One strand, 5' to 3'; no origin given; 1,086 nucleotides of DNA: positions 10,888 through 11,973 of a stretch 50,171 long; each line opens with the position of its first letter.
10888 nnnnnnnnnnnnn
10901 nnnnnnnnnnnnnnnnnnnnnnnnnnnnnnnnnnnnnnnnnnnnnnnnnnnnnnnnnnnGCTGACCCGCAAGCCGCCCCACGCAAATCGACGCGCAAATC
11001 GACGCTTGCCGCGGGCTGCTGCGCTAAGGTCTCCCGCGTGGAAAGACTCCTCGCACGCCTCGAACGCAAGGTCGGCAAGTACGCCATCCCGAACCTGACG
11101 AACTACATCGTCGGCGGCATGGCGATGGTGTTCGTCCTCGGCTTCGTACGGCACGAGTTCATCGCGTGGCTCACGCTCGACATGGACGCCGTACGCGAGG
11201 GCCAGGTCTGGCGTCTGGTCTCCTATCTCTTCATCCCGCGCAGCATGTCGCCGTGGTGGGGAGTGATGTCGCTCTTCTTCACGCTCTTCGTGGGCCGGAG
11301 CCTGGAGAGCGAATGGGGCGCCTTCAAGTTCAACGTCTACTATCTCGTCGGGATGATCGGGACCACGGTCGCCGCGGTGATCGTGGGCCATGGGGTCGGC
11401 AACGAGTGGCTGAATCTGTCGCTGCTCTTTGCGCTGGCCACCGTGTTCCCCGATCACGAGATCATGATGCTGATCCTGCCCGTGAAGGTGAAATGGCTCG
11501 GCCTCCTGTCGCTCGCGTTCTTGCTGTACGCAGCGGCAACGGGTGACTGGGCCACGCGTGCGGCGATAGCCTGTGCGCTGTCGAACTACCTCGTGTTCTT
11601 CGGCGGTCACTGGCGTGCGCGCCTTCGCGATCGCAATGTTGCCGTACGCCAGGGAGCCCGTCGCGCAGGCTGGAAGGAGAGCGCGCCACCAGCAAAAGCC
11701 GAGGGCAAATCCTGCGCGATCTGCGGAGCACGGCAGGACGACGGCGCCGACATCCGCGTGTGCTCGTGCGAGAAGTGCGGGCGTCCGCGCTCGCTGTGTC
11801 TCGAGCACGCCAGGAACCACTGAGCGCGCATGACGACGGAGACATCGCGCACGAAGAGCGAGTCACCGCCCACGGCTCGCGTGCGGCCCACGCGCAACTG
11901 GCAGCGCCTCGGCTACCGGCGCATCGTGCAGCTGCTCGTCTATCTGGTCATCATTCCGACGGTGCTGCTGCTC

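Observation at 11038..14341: Catalytically dead-looking rhomboid homolog with zinc ribbon, upstream of an intramembrane-sensing HK/RR pair and DUF3293-like genes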

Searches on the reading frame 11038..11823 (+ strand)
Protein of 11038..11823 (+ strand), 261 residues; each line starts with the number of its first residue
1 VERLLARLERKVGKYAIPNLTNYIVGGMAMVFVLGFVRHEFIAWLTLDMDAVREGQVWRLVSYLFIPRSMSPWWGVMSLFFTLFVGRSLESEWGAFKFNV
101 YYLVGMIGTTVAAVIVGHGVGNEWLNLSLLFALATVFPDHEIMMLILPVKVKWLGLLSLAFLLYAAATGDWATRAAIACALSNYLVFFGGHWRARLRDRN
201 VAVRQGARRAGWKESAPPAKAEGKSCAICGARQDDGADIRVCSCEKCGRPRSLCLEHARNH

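Call 3: search_protein_families(library=pfam, proteins=[window:11038-11823:+], max_evalue=1)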
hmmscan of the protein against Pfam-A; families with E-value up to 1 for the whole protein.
window:11038-11823:+ (261 aa): 3 families
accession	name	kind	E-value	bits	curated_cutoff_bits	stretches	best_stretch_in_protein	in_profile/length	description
PF01694.28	Rhomboid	-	0.0007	20.2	22.6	1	55-165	2-114/143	Rhomboid domain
PF08551.15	DUF1751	-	0.037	15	22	1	58-116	9-65/99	Eukaryotic integral membrane protein (DUF1751)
PF14446.12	Prok-RING_1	-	0.13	12.7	29.1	1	222-250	3-29/54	Prokaryotic RING finger family 1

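Call 4: search_protein_families(library=ncbifam, proteins=[window:11038-11823:+], max_evalue=1)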
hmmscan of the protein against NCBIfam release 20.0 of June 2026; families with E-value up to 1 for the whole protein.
window:11038-11823:+ (261 aa): 0 families

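Call 5: find_homologous_proteins(query=window:11038-11823:+, max_evalue=0.001)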
Query window:11038-11823:+ (261 aa): 3680 proteins with E <= 0.001 among 5630 candidates; the best 120 are listed.
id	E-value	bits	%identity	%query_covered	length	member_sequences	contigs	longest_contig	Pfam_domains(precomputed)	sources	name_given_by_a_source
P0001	7.8e-156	536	89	100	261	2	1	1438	-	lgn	-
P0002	3.7e-151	520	85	100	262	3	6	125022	-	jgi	jgi:membrane associated rhomboid family serine protease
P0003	1.7e-145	502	82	100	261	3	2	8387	PF01694.29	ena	-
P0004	3.2e-133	462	75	100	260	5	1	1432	PF01694.29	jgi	jgi:hypothetical protein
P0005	3.7e-125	435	71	95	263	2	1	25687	-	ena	-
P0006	3.1e-124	432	74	100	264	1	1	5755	-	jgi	jgi:hypothetical protein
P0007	3.9e-104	366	63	100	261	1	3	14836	PF01694.29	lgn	-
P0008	1.8e-102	361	62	100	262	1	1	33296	-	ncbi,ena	-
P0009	2.4e-102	360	61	100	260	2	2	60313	PF01694.29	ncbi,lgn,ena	-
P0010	4.7e-102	359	63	100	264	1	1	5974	-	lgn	-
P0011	1.4e-101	358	61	100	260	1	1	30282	PF01694.29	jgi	jgi:membrane associated rhomboid family serine protease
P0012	1.5e-100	354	60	100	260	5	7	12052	PF01694.29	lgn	-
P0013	2.3e-100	354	61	100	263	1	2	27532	-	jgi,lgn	jgi:membrane associated rhomboid family serine protease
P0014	2.8e-100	353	62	100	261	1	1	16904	-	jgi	jgi:hypothetical protein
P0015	3.2e-98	347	61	100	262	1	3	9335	PF01694.29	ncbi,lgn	-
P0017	1.7e-97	344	60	100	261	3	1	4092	PF01694.29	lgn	-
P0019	2.8e-97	344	58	100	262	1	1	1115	PF01694.29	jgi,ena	-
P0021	3.6e-97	343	58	100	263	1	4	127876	PF01694.29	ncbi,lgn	-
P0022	8.6e-97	342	57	100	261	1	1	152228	PF01694.29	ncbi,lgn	ncbi:MAG: rhomboid family intramembrane serine protease [Polyangiaceae bacterium]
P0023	1.4e-96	341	56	100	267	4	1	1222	PF01694.29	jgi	-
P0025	4.4e-96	340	60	100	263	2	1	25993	PF04511.21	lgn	-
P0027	2.7e-95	337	59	100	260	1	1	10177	PF01694.29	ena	-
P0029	6.6e-95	336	62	100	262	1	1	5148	PF01694.29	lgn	-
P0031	1.5e-94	335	60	100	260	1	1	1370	PF01694.29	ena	-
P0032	1.6e-94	335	56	95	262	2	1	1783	PF01694.29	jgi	jgi:membrane associated rhomboid family serine protease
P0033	1.6e-94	335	57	95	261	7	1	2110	PF01694.29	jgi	jgi:hypothetical protein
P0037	2.2e-94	334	57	100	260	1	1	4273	PF01694.29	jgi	jgi:membrane associated rhomboid family serine protease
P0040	5.1e-94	333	59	100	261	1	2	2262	PF01694.29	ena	-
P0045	8.9e-94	332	60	100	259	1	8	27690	PF01694.29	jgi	jgi:membrane associated rhomboid family serine protease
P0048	2.3e-93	331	60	100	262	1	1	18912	PF01694.29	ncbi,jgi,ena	jgi:membrane associated rhomboid family serine protease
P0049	2.3e-93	331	59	100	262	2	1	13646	PF01694.29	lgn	-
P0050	2.3e-93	331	58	95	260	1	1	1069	PF01694.29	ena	-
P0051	2.5e-93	331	59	100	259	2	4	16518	PF04511.21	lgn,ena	-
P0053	2.8e-93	331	59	100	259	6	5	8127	PF01694.29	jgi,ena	jgi:membrane associated rhomboid family serine protease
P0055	4.5e-93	330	58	95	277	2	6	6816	PF01694.29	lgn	-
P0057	5.8e-93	330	60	100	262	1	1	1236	PF01694.29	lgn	-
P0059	8.4e-93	329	58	100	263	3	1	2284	PF01694.29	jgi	jgi:membrane associated rhomboid family serine protease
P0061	1.6e-92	328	58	100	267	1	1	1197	PF01694.29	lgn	-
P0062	1.7e-92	328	58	95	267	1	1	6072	PF01694.29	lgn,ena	-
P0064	2.9e-92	327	58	95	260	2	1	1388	PF01694.29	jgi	jgi:membrane associated rhomboid family serine protease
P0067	4.5e-92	327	58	100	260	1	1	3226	PF01694.29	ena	-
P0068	5.0e-92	326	57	100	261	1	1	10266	PF01694.29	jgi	jgi:hypothetical protein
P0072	8.2e-92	326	58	100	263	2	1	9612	PF01694.29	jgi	jgi:membrane associated rhomboid family serine protease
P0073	8.9e-92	326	57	100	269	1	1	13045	PF01694.29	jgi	jgi:hypothetical protein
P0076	1.3e-91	325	58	95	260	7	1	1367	PF01694.29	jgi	jgi:membrane associated rhomboid family serine protease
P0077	1.8e-91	325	56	100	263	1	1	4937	PF01694.29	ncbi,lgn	-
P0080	2.1e-91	324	57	95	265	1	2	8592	PF01694.29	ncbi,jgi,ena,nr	ncbi:MAG TPA: rhomboid family intramembrane serine protease [Polyangiaceae bacterium]|nr:rhomboid fa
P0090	8.3e-91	322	57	100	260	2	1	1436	PF01694.29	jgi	jgi:membrane associated rhomboid family serine protease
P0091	8.6e-91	322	59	100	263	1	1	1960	PF01694.29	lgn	-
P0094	1.1e-90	322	56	100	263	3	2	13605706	PF01694.29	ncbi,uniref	ncbi:rhomboid family intramembrane serine protease [Pendulispora rubella]|uniref:Rhomboid family int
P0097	1.3e-90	322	58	100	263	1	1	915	PF01694.29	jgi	jgi:membrane associated rhomboid family serine protease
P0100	2.3e-90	321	56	100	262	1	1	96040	PF01694.29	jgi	jgi:membrane associated rhomboid family serine protease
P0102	2.5e-90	321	56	100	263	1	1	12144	PF01694.29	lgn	-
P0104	3.4e-90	320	57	95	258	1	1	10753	PF01694.29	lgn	-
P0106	3.7e-90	320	56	100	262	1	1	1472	PF01694.29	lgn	-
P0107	3.8e-90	320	57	95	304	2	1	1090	PF01694.29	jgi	jgi:membrane associated rhomboid family serine protease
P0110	4.6e-90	320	57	100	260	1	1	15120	PF01694.29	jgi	jgi:hypothetical protein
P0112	5.3e-90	320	58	100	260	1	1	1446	PF01694.29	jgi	jgi:membrane associated rhomboid family serine protease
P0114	5.9e-90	320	57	100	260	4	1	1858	PF01694.29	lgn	-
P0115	6.3e-90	320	57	100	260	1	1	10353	PF01694.29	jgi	jgi:hypothetical protein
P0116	7.5e-90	319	57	100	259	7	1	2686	PF01694.29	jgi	jgi:hypothetical protein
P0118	8.5e-90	319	56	100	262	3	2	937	PF01694.29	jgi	jgi:membrane associated rhomboid family serine protease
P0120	1.1e-89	319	56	95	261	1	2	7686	PF01694.29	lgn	-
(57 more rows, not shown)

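Call 6: search_solved_structures(query=window:11038-11823:+, max_evalue=10, show_alignments=3)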
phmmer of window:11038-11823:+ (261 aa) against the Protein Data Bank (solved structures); distinct sequences matched with E-value up to 10: 2.
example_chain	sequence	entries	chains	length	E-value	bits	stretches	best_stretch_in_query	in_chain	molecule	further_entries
4bts_AN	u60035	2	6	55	0.41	13.5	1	221-252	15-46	40S RIBOSOMAL PROTEIN RPS29E | RPS29E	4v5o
5xyi_d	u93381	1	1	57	1.5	11.6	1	223-255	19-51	40S ribosomal protein S29, putative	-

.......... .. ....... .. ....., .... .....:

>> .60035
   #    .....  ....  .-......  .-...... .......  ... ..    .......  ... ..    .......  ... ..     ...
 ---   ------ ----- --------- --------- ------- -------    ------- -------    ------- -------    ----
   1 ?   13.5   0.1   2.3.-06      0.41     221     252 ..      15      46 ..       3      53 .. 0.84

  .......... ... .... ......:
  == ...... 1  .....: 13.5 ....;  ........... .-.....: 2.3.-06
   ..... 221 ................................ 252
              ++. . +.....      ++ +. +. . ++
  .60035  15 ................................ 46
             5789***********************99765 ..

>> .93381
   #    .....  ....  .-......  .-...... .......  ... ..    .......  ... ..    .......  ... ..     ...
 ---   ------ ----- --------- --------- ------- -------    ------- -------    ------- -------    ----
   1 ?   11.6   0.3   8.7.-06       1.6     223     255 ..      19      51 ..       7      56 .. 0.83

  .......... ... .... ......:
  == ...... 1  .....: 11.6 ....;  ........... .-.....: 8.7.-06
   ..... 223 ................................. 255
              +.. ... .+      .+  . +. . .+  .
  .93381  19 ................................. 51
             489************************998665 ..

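Call 10: find_related_loci(query=A1, collection=genome_contigs, flank=6000)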
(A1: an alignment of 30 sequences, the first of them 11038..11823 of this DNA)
Query A1 (261 aa) in genome_contigs; peptide patterns used: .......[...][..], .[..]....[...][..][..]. (x = any residue, [..] = any of these).
599 stretches matched a pattern (row limit reached: there are more); 595 encode a relative of the query (tblastn E <= 1e-3); the best 80 are kept; 80 distinct loci.
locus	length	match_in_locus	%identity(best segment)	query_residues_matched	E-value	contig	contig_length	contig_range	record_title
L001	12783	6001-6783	84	1-261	1e-151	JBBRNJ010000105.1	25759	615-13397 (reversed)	MAG: Polyangiales bacterium isolate La1_metabat2.153 LA1C_B2.153_k141_2252704L_25759_cov_14.0000, whole genome shotgun s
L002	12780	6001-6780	61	1-261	3e-107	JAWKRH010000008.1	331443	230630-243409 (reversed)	MAG: Polyangiaceae bacterium isolate BC1.60 BC1.60.fa-8, whole genome shotgun sequence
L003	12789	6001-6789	58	1-261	3e-98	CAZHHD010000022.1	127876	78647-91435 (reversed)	MAG TPA_asm: uncultured Polyangiaceae bacterium isolate binchicken_co284_183 genome assembly, contig: NODE_256_length_12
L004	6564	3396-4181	59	1-261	2e-98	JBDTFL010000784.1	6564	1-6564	MAG: Polyangiaceae bacterium isolate cluster2_bin.226 k127_2516403, whole genome shotgun sequence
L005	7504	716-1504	59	1-261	6e-98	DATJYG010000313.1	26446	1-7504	MAG TPA_asm: Polyangiaceae bacterium isolate SMAG_U15146 k141_2490620, whole genome shotgun sequence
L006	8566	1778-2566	58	1-261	2e-97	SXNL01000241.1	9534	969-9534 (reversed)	MAG: Myxococcales bacterium isolate F1-120-MAGs195 F1-120__c506270, whole genome shotgun sequence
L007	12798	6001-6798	56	1-261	7e-96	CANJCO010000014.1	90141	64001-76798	MAG: Myxococcales bacterium isolate RH-23may17-1049 genome assembly, contig: RH-23may17-C1745, whole genome shotgun sequ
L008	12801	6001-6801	57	1-261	1e-95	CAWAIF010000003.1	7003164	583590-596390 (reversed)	MAG: uncultured delta proteobacterium isolate MFD02416.bin.1.98 genome assembly, contig: contig_8404, whole genome shotg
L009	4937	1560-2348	56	1-261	6e-94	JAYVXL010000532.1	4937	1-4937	MAG: Myxococcales bacterium isolate GL85_DN_concoct_37 GL85_DN_concoct_37_531, whole genome shotgun sequence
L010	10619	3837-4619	56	1-261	1e-92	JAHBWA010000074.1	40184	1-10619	MAG: Labilithrix sp. isolate ACE_MYX5 MYX5_74, whole genome shotgun sequence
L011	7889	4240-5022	57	1-261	1e-92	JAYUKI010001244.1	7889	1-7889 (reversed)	MAG: Myxococcales bacterium isolate GFS_9240 GFS_9240_1243, whole genome shotgun sequence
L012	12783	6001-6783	56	1-261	1e-92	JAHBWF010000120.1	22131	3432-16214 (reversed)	MAG: Labilithrix sp. isolate ACE_MYX10 MYX10_120, whole genome shotgun sequence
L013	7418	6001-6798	56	1-261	2e-92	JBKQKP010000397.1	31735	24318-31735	MAG: Polyangiaceae bacterium isolate CRr1A1B1C__bin_81 CRr1A1B1C_000000414062, whole genome shotgun sequence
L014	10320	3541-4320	56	1-261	6e-92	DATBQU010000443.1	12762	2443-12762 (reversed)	MAG TPA_asm: Polyangiaceae bacterium isolate SMAG_U4111 k141_438000, whole genome shotgun sequence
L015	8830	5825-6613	55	1-261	9e-92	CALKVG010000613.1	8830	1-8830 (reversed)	MAG TPA_asm: uncultured Myxococcales bacterium isolate SRR5457059_bin.51_CONCOCT_v1.1_MAG genome assembly, contig: ERZ79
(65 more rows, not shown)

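Call 13: predict_structure(alignment_id=A1)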
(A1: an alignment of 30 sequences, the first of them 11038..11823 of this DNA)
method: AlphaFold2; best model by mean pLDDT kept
length: 261 residues; sequences in the alignment: 30
mean_pLDDT: 88.2   pTM: 0.70
mean pLDDT of the five models: 88.2, 87.1, 86.2, 85.8, 83.0
residues with pLDDT >= 90: 155; 70-90: 94; 50-70: 12; < 50: 0
segments of 3 or more residues with pLDDT < 50: none
pLDDT, mean of each block of 10 residues (from residue 1): 87 91 94 92 91 93 89 92 94 93 93 87 89 93 87 94 94 92 90 85 82 58 78 86 83 88 76
secondary structure, 60 per line:
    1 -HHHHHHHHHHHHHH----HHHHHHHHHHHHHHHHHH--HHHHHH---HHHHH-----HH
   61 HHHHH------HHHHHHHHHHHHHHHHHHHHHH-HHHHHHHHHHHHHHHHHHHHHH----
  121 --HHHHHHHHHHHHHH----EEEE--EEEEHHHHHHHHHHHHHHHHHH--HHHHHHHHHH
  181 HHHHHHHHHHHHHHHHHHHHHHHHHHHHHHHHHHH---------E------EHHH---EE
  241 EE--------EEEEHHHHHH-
elements in order: H2-15 H20-37 H40-45 H49-53 H59-65 H72-93 H95-116 H123-136 E141-144 E147-150 H151-168 H171-215 E239-242 E251-254 H255-260

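Call 18: search_protein_representatives(alignment_id=A1)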
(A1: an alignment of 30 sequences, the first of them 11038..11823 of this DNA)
Query: 30 sequences, 262 profile positions. Proteins with E-value up to 0.001 (for the whole library): 6088; up to 1e-10: 2344; up to 1e-30: 799. The best 150 are listed.
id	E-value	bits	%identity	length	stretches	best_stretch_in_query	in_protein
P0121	1.2e-114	398.5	-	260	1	1-262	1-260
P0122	1.1e-108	379.0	-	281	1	1-262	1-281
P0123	1.8e-108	378.3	-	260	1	1-262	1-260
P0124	3.8e-102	357.6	-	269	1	1-262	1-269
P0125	1.0e-98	346.3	-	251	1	13-262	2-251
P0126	2.1e-93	329.0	-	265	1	1-262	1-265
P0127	6.7e-90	317.5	-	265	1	5-262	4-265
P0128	5.7e-89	314.4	-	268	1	1-262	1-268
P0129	2.9e-86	305.5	-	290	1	1-202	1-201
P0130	1.1e-85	303.6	-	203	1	1-201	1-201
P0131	1.3e-82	293.6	-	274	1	1-262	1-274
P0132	9.1e-81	287.5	-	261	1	4-262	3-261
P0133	9.7e-80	284.1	-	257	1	1-187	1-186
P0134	1.7e-76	273.5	-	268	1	1-262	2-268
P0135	2.3e-74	266.5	-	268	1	3-262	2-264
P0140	4.5e-73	262.3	-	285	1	4-262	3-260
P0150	1.7e-67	244.0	-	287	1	1-262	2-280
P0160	6.2e-64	232.3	-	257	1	7-242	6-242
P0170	1.4e-61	224.6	-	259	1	6-262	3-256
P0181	8.5e-60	218.8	-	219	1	4-205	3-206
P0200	1.0e-56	208.7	-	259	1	4-242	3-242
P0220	5.8e-55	202.9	-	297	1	3-262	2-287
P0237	9.1e-54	199.0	-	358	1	4-262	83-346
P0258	1.9e-52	194.7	-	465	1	4-262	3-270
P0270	4.0e-52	193.6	-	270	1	3-243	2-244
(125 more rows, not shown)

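Call 19: search_solved_structures(query=A1, max_evalue=10, show_alignments=4)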
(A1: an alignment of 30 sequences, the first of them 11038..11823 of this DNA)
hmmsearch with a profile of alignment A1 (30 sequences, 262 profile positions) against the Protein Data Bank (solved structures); distinct sequences matched with E-value up to 10: 26.
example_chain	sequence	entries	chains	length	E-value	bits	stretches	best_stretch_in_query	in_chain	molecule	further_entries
2nr9_A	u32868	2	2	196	0.00025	23.8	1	27-116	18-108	Protein glpG homolog | Rhomboid protease glpG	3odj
4njn_A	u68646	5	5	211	0.028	17.1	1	21-107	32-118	Rhomboid protease GlpG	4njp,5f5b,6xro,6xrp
5f5d_A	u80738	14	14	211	0.13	14.9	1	21-107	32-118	Rhomboid protease GlpG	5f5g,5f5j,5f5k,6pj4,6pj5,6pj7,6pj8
9jfo_A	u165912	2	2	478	0.19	14.4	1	202-261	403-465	LaTranC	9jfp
9ozx_A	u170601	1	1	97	0.23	14.1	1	192-247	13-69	E3 ubiquitin-protein ligase ZNRF3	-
9jfq_A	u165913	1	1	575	0.24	14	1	202-261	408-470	LaTranC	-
6xu6_Cp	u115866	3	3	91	0.42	13.2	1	208-250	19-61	60S ribosomal protein L37a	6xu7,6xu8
3b45_A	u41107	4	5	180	0.43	13.2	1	22-107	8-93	glpG | RHOMBOID PROTEASE GLPG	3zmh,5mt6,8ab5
4v6w_Cp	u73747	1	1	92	0.43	13.2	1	208-250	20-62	60S ribosomal protein L37a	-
2xow_A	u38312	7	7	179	0.44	13.2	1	22-107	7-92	RHOMBOID PROTEASE GLPG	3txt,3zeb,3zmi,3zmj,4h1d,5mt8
2xov_A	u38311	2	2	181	0.44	13.2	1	22-107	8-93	RHOMBOID PROTEASE GLPG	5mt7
2xtu_A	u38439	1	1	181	0.44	13.2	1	22-107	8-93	RHOMBOID PROTEASE GLPG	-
3zot_A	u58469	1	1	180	0.48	13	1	22-107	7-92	RHOMBOID PROTEASE GLPG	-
2ic8_A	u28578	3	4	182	0.51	13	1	22-107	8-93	Protein glpG | Rhomboid protease glpG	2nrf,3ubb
6vj8_A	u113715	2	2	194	0.54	12.9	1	21-107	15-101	Rhomboid family intramembrane serine protease GlpG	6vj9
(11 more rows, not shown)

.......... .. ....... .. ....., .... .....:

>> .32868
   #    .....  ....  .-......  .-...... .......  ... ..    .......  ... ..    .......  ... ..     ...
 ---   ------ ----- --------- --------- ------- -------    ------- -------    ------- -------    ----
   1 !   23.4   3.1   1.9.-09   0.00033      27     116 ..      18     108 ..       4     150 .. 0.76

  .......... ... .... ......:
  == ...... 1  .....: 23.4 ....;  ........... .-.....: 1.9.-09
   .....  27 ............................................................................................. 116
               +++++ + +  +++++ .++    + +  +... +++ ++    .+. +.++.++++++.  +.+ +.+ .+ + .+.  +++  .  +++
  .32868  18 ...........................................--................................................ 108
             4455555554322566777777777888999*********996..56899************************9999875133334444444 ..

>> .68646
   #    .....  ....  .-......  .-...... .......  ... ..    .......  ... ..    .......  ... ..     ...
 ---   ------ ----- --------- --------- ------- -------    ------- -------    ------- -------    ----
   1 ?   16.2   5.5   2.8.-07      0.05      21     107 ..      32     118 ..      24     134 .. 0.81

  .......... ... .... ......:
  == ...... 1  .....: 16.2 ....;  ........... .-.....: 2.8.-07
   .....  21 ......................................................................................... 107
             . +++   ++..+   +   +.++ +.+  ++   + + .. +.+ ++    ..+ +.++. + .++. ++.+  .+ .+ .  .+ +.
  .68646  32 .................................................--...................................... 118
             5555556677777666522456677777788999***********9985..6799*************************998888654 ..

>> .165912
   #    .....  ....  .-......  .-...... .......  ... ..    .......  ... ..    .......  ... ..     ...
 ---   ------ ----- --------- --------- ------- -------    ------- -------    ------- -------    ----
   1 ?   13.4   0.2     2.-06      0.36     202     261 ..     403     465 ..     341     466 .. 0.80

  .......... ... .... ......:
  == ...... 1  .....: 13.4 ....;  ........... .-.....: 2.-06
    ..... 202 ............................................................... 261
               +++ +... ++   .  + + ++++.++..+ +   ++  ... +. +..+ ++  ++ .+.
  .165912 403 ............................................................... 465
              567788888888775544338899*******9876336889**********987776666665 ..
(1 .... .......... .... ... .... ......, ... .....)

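Call 25: list_cluster_members(proteins=[P0140, P0150, P0160, P0170, P0181, P0200, P0220, P0237, P0258, P0270])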
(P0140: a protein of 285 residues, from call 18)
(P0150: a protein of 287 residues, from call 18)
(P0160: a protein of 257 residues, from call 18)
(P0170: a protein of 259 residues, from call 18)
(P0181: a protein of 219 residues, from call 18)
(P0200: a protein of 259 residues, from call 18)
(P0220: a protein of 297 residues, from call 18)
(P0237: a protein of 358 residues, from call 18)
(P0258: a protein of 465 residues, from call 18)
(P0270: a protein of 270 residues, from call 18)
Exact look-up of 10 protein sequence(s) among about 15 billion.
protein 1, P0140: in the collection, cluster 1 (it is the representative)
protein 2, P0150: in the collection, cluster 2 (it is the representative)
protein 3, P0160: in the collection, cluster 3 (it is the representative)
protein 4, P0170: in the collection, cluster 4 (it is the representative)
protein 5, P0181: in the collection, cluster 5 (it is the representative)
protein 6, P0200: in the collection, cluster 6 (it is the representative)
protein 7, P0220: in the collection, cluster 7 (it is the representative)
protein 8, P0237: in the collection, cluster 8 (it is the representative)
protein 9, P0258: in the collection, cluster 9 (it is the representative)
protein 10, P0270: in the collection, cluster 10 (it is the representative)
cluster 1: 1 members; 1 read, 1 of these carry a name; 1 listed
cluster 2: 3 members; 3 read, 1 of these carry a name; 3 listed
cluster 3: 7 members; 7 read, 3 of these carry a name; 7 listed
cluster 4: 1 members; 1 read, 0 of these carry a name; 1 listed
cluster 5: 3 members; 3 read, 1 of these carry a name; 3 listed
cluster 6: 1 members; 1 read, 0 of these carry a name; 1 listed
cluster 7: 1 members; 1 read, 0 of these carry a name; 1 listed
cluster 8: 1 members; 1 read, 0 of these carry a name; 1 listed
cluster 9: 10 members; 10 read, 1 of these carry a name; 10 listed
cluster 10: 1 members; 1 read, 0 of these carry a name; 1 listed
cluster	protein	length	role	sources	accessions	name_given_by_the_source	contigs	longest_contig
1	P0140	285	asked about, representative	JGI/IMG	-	hypothetical protein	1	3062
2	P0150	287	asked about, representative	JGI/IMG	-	-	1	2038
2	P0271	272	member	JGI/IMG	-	hypothetical protein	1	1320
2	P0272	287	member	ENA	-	-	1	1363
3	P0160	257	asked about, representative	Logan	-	-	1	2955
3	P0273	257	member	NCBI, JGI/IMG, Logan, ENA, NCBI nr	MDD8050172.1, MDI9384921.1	MAG: hypothetical protein QM518_11540 [Verrucomicrobiota bacterium] | hypothetical protein | hypothetical protein [Verrucomicrobiota bacterium]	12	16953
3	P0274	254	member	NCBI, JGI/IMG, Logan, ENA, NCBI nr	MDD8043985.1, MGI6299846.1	MAG: hypothetical protein ACOX52_02125 [Verrucomicrobiota bacterium] | hypothetical protein [Verrucomicrobiota bacterium]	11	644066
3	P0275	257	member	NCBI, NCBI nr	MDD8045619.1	MAG: hypothetical protein PHF14_04050 [Verrucomicrobiota bacterium] | hypothetical protein [Verrucomicrobiota bacterium]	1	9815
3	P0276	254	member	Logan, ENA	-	-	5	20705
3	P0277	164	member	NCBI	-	-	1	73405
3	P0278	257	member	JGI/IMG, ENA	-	-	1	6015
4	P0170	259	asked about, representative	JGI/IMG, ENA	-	-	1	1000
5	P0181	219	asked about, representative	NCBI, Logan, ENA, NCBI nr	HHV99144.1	MAG TPA: rhomboid family intramembrane serine protease [Clostridiaceae bacterium] | rhomboid family intramembrane serine protease [Clostridiaceae bacterium]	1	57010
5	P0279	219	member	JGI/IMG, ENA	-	-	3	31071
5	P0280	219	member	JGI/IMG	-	-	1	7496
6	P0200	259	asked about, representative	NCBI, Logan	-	-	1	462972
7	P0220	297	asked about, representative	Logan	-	-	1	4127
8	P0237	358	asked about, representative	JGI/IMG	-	-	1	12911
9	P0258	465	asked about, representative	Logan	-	-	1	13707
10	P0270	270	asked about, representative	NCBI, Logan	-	-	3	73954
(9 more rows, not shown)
